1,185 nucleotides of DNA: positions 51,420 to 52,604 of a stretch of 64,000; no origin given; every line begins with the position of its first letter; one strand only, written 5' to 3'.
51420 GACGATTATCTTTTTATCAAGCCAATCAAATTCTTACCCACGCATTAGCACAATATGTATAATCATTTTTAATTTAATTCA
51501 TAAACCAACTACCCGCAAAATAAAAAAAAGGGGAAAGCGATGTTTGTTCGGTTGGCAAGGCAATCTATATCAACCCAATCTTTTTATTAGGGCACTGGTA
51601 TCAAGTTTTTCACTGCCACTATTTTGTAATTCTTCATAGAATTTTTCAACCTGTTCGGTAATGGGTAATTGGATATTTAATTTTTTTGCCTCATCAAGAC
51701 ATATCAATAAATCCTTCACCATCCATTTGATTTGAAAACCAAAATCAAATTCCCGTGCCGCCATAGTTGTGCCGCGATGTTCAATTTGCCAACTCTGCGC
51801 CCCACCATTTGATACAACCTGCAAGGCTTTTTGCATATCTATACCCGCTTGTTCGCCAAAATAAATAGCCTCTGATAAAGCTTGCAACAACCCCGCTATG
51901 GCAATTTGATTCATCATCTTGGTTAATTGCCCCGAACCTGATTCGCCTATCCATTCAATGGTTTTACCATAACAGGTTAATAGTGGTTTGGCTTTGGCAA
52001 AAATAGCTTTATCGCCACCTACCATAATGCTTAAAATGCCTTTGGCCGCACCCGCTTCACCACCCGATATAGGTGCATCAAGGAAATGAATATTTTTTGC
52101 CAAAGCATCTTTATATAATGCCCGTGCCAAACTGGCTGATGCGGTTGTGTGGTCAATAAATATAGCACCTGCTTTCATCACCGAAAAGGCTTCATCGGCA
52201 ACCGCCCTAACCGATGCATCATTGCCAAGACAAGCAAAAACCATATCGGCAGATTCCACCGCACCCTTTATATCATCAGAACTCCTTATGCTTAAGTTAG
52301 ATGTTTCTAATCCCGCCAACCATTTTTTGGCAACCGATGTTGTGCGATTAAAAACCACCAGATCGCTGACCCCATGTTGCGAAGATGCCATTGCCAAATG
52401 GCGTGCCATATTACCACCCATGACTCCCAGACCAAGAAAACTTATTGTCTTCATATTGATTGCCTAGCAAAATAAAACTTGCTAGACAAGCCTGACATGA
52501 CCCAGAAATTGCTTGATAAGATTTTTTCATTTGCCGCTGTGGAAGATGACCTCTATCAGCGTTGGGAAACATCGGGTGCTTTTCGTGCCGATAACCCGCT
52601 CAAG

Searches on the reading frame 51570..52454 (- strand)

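Call 52: search_protein_families(library=pfam, proteins=[window:51570-52454:-], max_evalue=0.00001)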
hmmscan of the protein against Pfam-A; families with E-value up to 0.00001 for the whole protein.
window:51570-52454:- (294 aa): 3 families
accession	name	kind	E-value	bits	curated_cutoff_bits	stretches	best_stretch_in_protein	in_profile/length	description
PF03446.21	NAD_binding_2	-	6.3e-42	143.7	21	1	3-170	1-161/161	NAD binding domain of 6-phosphogluconate dehydrogenase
PF14833.11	NAD_binding_11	-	6.9e-33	113.9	30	1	173-292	1-121/122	NAD-binding of NADP-dependent 3-hydroxyisobutyrate dehydrogenase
PF01488.26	Shikimate_DH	-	3.5e-07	30.8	24.3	1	2-80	13-87/138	Shikimate / quinate 5-dehydrogenase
